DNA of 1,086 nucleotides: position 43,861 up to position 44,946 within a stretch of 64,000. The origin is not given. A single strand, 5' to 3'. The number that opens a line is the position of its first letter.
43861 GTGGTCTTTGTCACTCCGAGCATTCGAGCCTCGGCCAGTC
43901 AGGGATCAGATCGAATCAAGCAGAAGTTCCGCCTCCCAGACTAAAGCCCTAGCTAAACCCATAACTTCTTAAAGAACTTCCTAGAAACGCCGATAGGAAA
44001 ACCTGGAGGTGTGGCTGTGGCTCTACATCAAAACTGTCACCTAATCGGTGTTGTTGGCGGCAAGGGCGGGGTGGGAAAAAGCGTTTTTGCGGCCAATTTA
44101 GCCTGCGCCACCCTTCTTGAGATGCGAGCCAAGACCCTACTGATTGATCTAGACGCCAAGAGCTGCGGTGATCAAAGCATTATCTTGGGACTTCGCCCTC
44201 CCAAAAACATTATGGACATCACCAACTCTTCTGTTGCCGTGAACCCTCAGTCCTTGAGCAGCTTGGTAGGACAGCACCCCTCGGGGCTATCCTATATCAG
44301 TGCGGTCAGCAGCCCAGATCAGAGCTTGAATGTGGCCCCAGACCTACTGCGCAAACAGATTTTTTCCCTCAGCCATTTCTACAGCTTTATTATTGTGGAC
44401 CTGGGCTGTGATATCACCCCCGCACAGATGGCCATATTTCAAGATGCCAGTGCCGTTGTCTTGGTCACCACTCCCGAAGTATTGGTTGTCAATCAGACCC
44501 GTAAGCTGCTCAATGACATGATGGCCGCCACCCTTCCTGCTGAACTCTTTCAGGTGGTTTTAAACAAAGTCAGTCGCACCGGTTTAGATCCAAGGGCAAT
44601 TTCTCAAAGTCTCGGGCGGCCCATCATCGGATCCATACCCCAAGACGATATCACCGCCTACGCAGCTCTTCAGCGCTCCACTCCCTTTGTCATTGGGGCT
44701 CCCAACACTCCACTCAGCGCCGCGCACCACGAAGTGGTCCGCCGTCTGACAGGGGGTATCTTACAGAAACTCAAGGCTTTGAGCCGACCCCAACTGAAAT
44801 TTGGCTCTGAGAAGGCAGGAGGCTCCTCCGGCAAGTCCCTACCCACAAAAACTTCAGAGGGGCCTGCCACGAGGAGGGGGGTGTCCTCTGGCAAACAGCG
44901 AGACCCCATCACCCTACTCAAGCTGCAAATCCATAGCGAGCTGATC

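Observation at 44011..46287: Single 758-aa polypeptide fusing the TadZ/CpaE-like ParA ATPase to the TadA/CpaF secretion ATPase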

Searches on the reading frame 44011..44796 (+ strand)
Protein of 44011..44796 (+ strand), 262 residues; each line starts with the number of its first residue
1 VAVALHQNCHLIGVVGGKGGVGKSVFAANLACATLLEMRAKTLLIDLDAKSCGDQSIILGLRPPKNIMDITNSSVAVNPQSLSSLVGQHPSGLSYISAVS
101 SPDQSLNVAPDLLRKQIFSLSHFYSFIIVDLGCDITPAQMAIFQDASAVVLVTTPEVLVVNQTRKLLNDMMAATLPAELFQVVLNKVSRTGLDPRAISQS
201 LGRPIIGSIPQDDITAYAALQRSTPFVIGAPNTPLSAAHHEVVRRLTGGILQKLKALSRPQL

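Call 25: search_protein_representatives(protein=window:44011-44796:+)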
Query: 262 residues. Proteins with E-value up to 0.001 (for the whole library): 11028; up to 1e-10: 2541; up to 1e-30: 27. The best 150 are listed.
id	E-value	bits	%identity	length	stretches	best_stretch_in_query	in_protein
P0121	3.5e-94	331.1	59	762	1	4-261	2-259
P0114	2.7e-89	315.1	55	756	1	5-261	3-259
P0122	9.8e-84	296.9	52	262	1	4-259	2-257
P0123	1.7e-73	263.4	46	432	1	4-261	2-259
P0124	6.1e-69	248.5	46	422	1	7-261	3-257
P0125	1.9e-64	233.8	46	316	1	4-258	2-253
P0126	1.4e-53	198.2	39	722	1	10-261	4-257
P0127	1.9e-48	181.4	38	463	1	10-260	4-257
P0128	2.9e-44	167.7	45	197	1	46-231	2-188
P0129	2.8e-43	164.5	36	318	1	10-261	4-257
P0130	4.7e-43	163.8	46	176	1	54-228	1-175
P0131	1.7e-41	158.6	54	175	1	4-141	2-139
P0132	2.0e-38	148.6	49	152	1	4-153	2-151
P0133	6.4e-38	147.0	31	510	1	10-260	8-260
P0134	4.2e-36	141.0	31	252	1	9-242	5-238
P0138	3.4e-34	134.7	30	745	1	8-261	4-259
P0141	1.0e-32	130.0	33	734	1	9-239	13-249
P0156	3.6e-27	111.8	31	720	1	9-261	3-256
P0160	1.8e-26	109.5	29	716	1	11-246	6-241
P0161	3.4e-26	108.6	28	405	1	10-245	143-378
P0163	4.1e-26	108.3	28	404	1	9-258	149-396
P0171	3.5e-25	105.3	31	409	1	10-248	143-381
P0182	9.6e-24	100.6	27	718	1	11-255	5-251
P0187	2.6e-23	99.1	29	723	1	12-252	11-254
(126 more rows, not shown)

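Call 26: search_protein_families(library=pfam, proteins=[P0121, P0126, P0138, P0141, P0156, P0160, P0182, P0187, P0161, P0163], max_evalue=0.00001)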
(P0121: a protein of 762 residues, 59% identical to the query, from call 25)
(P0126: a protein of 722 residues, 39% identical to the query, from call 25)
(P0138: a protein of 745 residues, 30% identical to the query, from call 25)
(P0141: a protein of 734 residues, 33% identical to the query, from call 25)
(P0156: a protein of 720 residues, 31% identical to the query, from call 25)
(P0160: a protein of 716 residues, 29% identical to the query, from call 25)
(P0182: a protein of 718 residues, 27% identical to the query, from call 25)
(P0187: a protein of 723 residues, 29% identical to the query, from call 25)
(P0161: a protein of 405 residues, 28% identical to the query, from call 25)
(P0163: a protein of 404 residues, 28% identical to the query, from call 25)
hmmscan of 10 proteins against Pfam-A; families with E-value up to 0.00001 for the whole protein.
P0121 (762 aa): 7 families
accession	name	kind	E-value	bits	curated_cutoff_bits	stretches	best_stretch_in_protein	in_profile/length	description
PF00437.27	T2SSE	-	4.1e-63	213.7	24.9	1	366-650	4-286/370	Type II/IV secretion system protein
PF01656.29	CbiA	-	8.1e-16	58.6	25.4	1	10-214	1-116/125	CobQ/CobB/MinD/ParA nucleotide binding domain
PF10609.15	ParA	-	8.1e-10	39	27.1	1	8-244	4-245/246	NUBPL iron-transfer P-loop NTPase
PF13614.12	AAA_31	-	1.6e-09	38.4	27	1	8-160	2-156/177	AAA domain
PF00142.24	Fer4_NifH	-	1.1e-06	28.7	25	1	13-222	5-223/271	4Fe-4S iron sulfur cluster binding proteins, NifH/frxC family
PF13191.12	AAA_16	-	2.8e-06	28.3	32.6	0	492-532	23-63/167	AAA ATPase domain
PF20720.3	nSTAND3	-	8e-06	26.1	27.2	0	493-532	17-57/155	Novel STAND NTPase 3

P0126 (722 aa): 4 families
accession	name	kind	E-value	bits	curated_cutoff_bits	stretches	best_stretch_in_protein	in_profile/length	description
PF00437.27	T2SSE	-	9.6e-66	222.4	24.9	1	370-647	3-275/370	Type II/IV secretion system protein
PF01656.29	CbiA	-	5.8e-12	46.1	25.4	1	6-214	1-119/125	CobQ/CobB/MinD/ParA nucleotide binding domain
PF13614.12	AAA_31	-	9.2e-09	35.9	27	1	4-164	2-164/177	AAA domain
PF10609.15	ParA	-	1.3e-06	28.5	27.1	1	4-43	4-42/246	NUBPL iron-transfer P-loop NTPase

P0138 (745 aa): 5 families
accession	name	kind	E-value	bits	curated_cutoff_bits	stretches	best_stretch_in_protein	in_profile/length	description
PF00437.27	T2SSE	-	9.3e-68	229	24.9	1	369-648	3-279/370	Type II/IV secretion system protein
PF01656.29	CbiA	-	1.7e-10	41.4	25.4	1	12-216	5-119/125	CobQ/CobB/MinD/ParA nucleotide binding domain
PF10609.15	ParA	-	5.3e-07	29.7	27.1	0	6-243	4-245/246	NUBPL iron-transfer P-loop NTPase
PF13614.12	AAA_31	-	4.4e-06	27.2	27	0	6-47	2-42/177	AAA domain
PF13191.12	AAA_16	-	7.3e-06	27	32.6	0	483-536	9-63/167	AAA ATPase domain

P0141 (734 aa): 6 families
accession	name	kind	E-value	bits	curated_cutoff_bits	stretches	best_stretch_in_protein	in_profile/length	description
PF00437.27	T2SSE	-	1.4e-62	212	24.9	1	382-659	3-275/370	Type II/IV secretion system protein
PF01656.29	CbiA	-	2.9e-17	63.3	25.4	1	16-226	1-116/125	CobQ/CobB/MinD/ParA nucleotide binding domain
PF13614.12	AAA_31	-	1.7e-10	41.5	27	1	15-178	3-163/177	AAA domain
PF10609.15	ParA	-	2.8e-07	30.7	27.1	1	14-78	4-56/246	NUBPL iron-transfer P-loop NTPase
PF02374.21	ArsA_ATPase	-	5.2e-07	29.6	24.3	0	16-54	3-40/305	Anion-transporting ATPase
PF13191.12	AAA_16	-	1.9e-06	28.9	32.6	0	502-545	15-59/167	AAA ATPase domain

P0156 (720 aa): 6 families
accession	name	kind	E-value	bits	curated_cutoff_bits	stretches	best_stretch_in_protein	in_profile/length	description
PF00437.27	T2SSE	-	3.1e-63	214.1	24.9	1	365-645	4-275/370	Type II/IV secretion system protein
PF01656.29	CbiA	-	2.6e-15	56.9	25.4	1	8-219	3-124/125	CobQ/CobB/MinD/ParA nucleotide binding domain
PF10609.15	ParA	-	8.4e-11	42.2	27.1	1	4-44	4-43/246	NUBPL iron-transfer P-loop NTPase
PF13614.12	AAA_31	-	8.3e-08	32.8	27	1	4-167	2-166/177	AAA domain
PF00142.24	Fer4_NifH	-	1.5e-06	28.3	25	1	9-240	5-244/271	4Fe-4S iron sulfur cluster binding proteins, NifH/frxC family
PF00005.33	ABC_tran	-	1.7e-06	29.1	25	0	490-533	5-48/137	ABC transporter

P0160 (716 aa): 5 families
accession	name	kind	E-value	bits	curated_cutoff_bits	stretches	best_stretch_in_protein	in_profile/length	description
PF00437.27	T2SSE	-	4.6e-61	207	24.9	1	360-638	4-279/370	Type II/IV secretion system protein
PF13614.12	AAA_31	-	1.5e-11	45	27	1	5-155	2-155/177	AAA domain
PF01656.29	CbiA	-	3.7e-10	40.3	25.4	1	7-211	1-116/125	CobQ/CobB/MinD/ParA nucleotide binding domain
PF10609.15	ParA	-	4.8e-09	36.4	27.1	1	5-241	4-245/246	NUBPL iron-transfer P-loop NTPase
PF06564.18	CBP_BcsQ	-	1.1e-06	28.8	21.3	1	6-150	3-148/234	Cellulose biosynthesis protein BcsQ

P0182 (718 aa): 3 families
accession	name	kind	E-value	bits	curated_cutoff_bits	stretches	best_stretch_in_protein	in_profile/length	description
PF00437.27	T2SSE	-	1.9e-60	204.9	24.9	1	363-658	3-288/370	Type II/IV secretion system protein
PF01656.29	CbiA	-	1.6e-10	41.5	25.4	1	6-209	1-114/125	CobQ/CobB/MinD/ParA nucleotide binding domain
PF13614.12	AAA_31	-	1.5e-08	35.2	27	1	6-167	4-167/177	AAA domain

P0187 (723 aa): 4 families
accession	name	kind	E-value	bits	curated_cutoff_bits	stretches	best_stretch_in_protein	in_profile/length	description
PF00437.27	T2SSE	-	7.5e-59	199.7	24.9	1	371-685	4-303/370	Type II/IV secretion system protein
PF01656.29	CbiA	-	2.9e-16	60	25.4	1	11-219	1-118/125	CobQ/CobB/MinD/ParA nucleotide binding domain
PF10609.15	ParA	-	4.5e-13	49.6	27.1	1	10-247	5-245/246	NUBPL iron-transfer P-loop NTPase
PF13614.12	AAA_31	-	1.2e-09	38.8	27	1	10-163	3-157/177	AAA domain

P0161 (405 aa): 3 families
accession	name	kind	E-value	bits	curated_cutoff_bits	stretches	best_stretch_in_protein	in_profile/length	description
PF01656.29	CbiA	-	1.3e-13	51.4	25.4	1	146-352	2-119/125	CobQ/CobB/MinD/ParA nucleotide binding domain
PF13614.12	AAA_31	-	4e-13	50.1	27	1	143-306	2-168/177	AAA domain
PF10609.15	ParA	-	6e-13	49.2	27.1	1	144-379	5-245/246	NUBPL iron-transfer P-loop NTPase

P0163 (404 aa): 5 families
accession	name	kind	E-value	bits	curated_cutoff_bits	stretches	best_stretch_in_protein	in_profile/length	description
PF13614.12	AAA_31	-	4.3e-15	56.6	27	1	150-306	2-162/177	AAA domain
PF00072.30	Response_reg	-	1.1e-12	48.5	30.2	1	32-118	24-110/111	Response regulator receiver domain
PF10609.15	ParA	-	4e-12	46.5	27.1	1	150-199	4-52/246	NUBPL iron-transfer P-loop NTPase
PF01656.29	CbiA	-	9.8e-11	42.1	25.4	1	152-324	1-82/125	CobQ/CobB/MinD/ParA nucleotide binding domain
PF09140.17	MipZ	-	4.5e-07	29.9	20.7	1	151-291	2-127/262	ATPase MipZ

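Call 29: find_related_loci(query=A1, collection=genome_contigs, flank=6000)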
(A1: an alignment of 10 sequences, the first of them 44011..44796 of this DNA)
Query A1 (262 aa) in genome_contigs; peptide patterns used: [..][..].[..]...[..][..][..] (x = any residue, [..] = any of these).
600 stretches matched a pattern (row limit reached: there are more); 196 encode a relative of the query (tblastn E <= 1e-3); the best 80 are kept; 80 distinct loci.
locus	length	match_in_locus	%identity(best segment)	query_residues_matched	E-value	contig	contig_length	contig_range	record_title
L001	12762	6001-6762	38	10-260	3e-45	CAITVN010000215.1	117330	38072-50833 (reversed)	MAG: Oligoflexia bacterium isolate LJ_bin-4497 genome assembly, contig: bin-4497:215/244, whole genome shotgun sequence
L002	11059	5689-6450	33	9-260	9e-44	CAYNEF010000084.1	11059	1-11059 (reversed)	MAG TPA_asm: uncultured Pseudobdellovibrionaceae bacterium isolate SRP278252_co1_294 genome assembly, contig: NODE_10677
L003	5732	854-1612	37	10-260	1e-43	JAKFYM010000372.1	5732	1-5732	MAG: Bdellovibrionales bacterium isolate ND5_Bin_65 ND5_0016777, whole genome shotgun sequence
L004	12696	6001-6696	25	12-248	2e-16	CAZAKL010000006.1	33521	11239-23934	MAG TPA_asm: uncultured archaeon isolate binchicken_co36_221 genome assembly, contig: NODE_709_length_33521_cov_7.707136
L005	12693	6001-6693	27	6-246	2e-15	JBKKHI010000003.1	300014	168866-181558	Natrialbaceae archaeon A-arb3/5 NODE_3_length_300014_cov_162.681546, whole genome shotgun sequence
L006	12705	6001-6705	28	14-248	3e-15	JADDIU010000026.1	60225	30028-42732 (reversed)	Bacillus renqingensis strain REN2 contig26, whole genome shotgun sequence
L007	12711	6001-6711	26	12-251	1e-13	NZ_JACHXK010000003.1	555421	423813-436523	Paenibacillus phyllosphaerae strain CECT 5862 Ga0372392_03, whole genome shotgun sequence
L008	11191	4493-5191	24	14-248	2e-13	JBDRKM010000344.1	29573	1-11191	MAG: Pseudomonadota bacterium isolate MEGAHIT-group-1.708 k141_6751167, whole genome shotgun sequence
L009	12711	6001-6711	26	10-248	2e-13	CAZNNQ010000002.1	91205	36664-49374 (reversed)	MAG TPA_asm: uncultured Eubacteriales bacterium isolate SRP274231_co1_216 genome assembly, contig: NODE_54_length_91205_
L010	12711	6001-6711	26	12-248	4e-13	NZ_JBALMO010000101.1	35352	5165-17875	Bacillus sp. JJ722 JJ-722_contig_103, whole genome shotgun sequence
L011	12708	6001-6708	26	10-248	1e-12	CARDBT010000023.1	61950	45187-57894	MAG TPA_asm: uncultured Lachnospiraceae bacterium isolate MGBC144944 genome assembly, contig: MGBC144944.23, whole genom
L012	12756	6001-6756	25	12-259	2e-12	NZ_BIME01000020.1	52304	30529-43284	Paenibacillus illinoisensis NBRC 15959 PIL01S_CON000020, whole genome shotgun sequence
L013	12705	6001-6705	25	14-248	2e-12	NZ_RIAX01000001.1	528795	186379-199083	Planococcus salinus strain LCB217 Scaffold1, whole genome shotgun sequence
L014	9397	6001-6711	25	10-248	3e-12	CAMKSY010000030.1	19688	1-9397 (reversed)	MAG: uncultured Pelosinus sp. isolate SRR12377472_bin.15_metawrap_v1.3_MAG genome assembly, contig: SRR12377472_834, who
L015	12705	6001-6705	25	12-248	2e-11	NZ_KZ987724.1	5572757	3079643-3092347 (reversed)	Paenibacillus aceti strain L14 Scaffold1, whole genome shotgun sequence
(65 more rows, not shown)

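Call 35: search_solved_structures(query=A1, max_evalue=1)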
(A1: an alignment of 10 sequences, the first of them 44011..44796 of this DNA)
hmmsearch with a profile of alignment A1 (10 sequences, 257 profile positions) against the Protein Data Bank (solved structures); distinct sequences matched with E-value up to 1: 129 (the best 60 are shown).
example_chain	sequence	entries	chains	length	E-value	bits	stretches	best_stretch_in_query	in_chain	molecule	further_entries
3ea0_A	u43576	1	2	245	6e-42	146.8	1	4-243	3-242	ATPase, ParA family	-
1hyq_A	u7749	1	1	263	4.2e-31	111.3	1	6-244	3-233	CELL DIVISION INHIBITOR (MIND-1)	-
1ion_A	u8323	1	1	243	1.2e-28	103.2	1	6-243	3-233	PROBABLE CELL DIVISION INHIBITOR MIND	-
1g3q_A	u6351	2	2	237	2.3e-28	102.3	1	5-243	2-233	CELL DIVISION INHIBITOR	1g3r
4rz2_A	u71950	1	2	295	2.3e-27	99.1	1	5-240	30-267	Site-determining protein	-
4rz3_A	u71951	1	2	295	2.8e-26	95.4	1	5-240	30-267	Site-determining protein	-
4v03_A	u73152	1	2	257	3e-25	92.1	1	6-248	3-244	SITE-DETERMINING PROTEIN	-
4v02_A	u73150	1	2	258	4e-24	88.4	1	6-248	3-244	SITE-DETERMINING PROTEIN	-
5j1j_A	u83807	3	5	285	8.9e-24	87.3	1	4-243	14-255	Site-determining protein | Transcriptional antiactivator FleN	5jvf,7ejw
8pb9_A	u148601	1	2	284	1e-22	83.8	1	4-243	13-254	Antiactivator FleN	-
8p53_A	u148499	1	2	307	1.4e-22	83.4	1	4-243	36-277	Antiactivator FleN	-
6riq_C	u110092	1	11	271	1.5e-20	76.7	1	6-248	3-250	Site-determining protein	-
3q9l_A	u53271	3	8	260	5.8e-20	74.8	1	6-244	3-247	Septum site-determining protein minD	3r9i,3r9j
8ray_B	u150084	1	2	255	2.8e-18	69.3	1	5-246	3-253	ParA family protein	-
6iub_A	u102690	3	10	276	2.1e-16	63.1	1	3-170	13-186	SpoOJ regulator (Soj)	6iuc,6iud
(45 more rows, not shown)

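Call 50: search_protein_families(library=pfam, alignment_id=A3, max_evalue=0.01)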
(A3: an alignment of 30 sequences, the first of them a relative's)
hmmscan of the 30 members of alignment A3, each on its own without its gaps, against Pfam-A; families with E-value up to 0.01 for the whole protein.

A. member 1, P0161 (405 aa): 5 families
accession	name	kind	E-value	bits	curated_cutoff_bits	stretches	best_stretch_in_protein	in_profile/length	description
PF01656.29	CbiA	-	1.3e-13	51.4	25.4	1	146-352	2-119/125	CobQ/CobB/MinD/ParA nucleotide binding domain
PF13614.12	AAA_31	-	4e-13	50.1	27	1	143-306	2-168/177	AAA domain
PF10609.15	ParA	-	6e-13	49.2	27.1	1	144-379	5-245/246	NUBPL iron-transfer P-loop NTPase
PF09140.17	MipZ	-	0.00022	21.1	20.7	1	145-286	3-130/262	ATPase MipZ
PF02374.21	ArsA_ATPase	-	0.0019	17.9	24.3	1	146-179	4-36/305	Anion-transporting ATPase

B. families by the number of members that match (of 30 scanned): 23 families
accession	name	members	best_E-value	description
PF10609.15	ParA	30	2.8e-18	NUBPL iron-transfer P-loop NTPase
PF13614.12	AAA_31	30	1.1e-16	AAA domain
PF01656.29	CbiA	30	6.5e-15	CobQ/CobB/MinD/ParA nucleotide binding domain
PF09140.17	MipZ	24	3e-08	ATPase MipZ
PF00142.24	Fer4_NifH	21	6.4e-10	4Fe-4S iron sulfur cluster binding proteins, NifH/frxC family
PF02374.21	ArsA_ATPase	21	8e-08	Anion-transporting ATPase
PF06564.18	CBP_BcsQ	21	3.5e-07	Cellulose biosynthesis protein BcsQ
PF00072.30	Response_reg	19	4.9e-30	Response regulator receiver domain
PF13481.12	AAA_25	9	9.7e-05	AAA domain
PF13401.12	AAA_22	3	1.4e-05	AAA domain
PF25199.1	nSTAND_NTPase5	3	0.00023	Novel STAND NTPase 5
PF00027.35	cNMP_binding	1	1.9e-11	Cyclic nucleotide-binding domain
PF13500.12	AAA_26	1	4.6e-05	AAA domain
PF20720.3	nSTAND3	1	0.00079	Novel STAND NTPase 3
PF13191.12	AAA_16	1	0.0015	AAA ATPase domain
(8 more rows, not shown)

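Call 51: find_encoding_contigs(protein=P0171, flank=6000, max_places=2)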
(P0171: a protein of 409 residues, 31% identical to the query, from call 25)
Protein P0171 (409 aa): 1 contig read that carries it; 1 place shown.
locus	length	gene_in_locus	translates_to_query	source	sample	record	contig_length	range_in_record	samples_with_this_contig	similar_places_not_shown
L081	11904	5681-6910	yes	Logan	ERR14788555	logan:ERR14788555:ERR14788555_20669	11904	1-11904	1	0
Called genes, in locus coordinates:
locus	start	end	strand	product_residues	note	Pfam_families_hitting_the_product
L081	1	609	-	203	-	?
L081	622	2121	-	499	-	PF00005:ABC_tran, PF13304:AAA_21 (faint), PF00005:ABC_tran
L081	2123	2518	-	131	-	PF05025:RbsD_FucU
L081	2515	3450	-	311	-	PF00294:PfkB, PF08543:Phos_pyr_kin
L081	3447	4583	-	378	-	PF00356:LacI, PF13560:HTH_31 (weak), PF00532:Peripla_BP_1, PF13407:Peripla_BP_4, PF13377:Peripla_BP_3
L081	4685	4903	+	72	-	PF04964:Flp_Fap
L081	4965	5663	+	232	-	PF08666:SAF, PF16976:RcpC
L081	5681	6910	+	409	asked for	PF00072:Response_reg, PF10609:ParA, PF01656:CbiA, PF13614:AAA_31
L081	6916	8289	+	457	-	PF00437:T2SSE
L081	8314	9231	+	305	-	PF00482:T2SSF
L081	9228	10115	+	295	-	PF00482:T2SSF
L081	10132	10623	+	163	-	PF07811:TadE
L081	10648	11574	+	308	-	PF13400:Tad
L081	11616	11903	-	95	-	?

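Call 52: find_encoding_contigs(protein=P0161, flank=5000, max_places=1)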
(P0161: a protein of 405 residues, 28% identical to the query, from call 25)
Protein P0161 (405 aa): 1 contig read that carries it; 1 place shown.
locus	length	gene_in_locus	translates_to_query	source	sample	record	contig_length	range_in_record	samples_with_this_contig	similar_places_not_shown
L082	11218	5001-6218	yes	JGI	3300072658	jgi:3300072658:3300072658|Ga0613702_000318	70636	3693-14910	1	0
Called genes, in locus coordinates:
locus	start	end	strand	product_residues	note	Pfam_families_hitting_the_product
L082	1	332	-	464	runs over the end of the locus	PF20769:YPEB_N, PF14620:YPEB_PepSY1-2, PF03413:PepSY (faint)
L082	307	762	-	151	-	PF07486:Hydrolase_2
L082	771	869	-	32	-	-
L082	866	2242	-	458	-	PF01476:LysM, PF23473:LysM3_LYK4_5 (faint), PF01476:LysM, PF13360:PQQ_2, PF01011:PQQ (faint), PF13360:PQQ_2, PF13570:Beta-prop_ACSF4, PF13360:PQQ_2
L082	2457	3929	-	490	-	PF01276:OKR_DC_1, PF01212:Beta_elim_lyase (weak), PF00155:Aminotran_1_2, PF00266:Aminotran_5 (weak), PF01041:DegT_DnrJ_EryC1, PF03711:OKR_DC_1_C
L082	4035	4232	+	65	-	PF04964:Flp_Fap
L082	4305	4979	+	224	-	PF08666:SAF, PF16976:RcpC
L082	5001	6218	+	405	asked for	PF01656:CbiA, PF09140:MipZ (faint), PF10609:ParA, PF13614:AAA_31 (weak)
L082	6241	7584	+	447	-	PF00437:T2SSE, PF27713:UCP018868 (faint)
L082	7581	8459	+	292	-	PF00482:T2SSF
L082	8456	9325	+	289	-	PF00482:T2SSF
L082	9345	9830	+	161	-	PF07811:TadE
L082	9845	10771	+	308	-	PF13400:Tad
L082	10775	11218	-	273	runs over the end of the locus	PF01261:AP_endonuc_2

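Call 53: find_encoding_contigs(protein=P0160, flank=7000, max_places=1)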
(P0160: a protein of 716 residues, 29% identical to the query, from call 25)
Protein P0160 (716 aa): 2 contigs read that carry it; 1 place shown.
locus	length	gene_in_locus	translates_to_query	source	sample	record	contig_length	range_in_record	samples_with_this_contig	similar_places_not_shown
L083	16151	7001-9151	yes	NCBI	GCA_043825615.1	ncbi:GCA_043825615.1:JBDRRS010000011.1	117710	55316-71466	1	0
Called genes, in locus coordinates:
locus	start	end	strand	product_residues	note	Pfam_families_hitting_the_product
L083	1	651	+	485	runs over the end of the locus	PF02446:Glyco_hydro_77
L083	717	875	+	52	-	-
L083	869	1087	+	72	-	-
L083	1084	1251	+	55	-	-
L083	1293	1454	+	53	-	PF04964:Flp_Fap (weak)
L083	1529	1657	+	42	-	-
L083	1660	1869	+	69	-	-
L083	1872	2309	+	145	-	PF07811:TadE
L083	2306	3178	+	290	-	PF13400:Tad (weak)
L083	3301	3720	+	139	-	-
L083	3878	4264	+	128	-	PF18765:Polbeta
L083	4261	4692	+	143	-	PF01934:HepT-like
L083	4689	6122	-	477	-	-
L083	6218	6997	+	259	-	PF16976:RcpC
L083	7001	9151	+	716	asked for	PF01656:CbiA, PF06564:CBP_BcsQ (weak), PF10609:ParA, PF13614:AAA_31, PF00437:T2SSE, PF27713:UCP018868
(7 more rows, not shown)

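Call 54: find_encoding_contigs(protein=P0187, flank=7000, max_places=1)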
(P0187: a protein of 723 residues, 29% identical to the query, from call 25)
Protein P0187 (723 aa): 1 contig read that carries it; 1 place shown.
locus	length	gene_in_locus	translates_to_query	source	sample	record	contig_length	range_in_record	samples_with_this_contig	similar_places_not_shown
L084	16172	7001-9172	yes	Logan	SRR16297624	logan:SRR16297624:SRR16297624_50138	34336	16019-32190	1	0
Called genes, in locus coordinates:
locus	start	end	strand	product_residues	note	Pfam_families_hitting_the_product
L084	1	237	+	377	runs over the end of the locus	-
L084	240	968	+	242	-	-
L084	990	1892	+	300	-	-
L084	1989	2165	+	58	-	-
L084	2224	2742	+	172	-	PF01478:Peptidase_A24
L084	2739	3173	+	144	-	PF07811:TadE (faint)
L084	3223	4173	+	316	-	-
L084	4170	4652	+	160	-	-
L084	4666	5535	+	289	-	PF08666:SAF (weak), PF16976:RcpC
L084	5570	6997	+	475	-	PF13629:T2SS-T3SS_pil_N, PF00263:Secretin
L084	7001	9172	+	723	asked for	PF01656:CbiA, PF06564:CBP_BcsQ (faint), PF10609:ParA, PF13614:AAA_31, PF00437:T2SSE, PF27713:UCP018868 (weak)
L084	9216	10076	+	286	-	PF00482:T2SSF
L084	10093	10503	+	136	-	PF03330:DPBB_1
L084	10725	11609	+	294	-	PF00482:T2SSF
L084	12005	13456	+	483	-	PF00498:FHA, PF16697:Yop-YscD_cpl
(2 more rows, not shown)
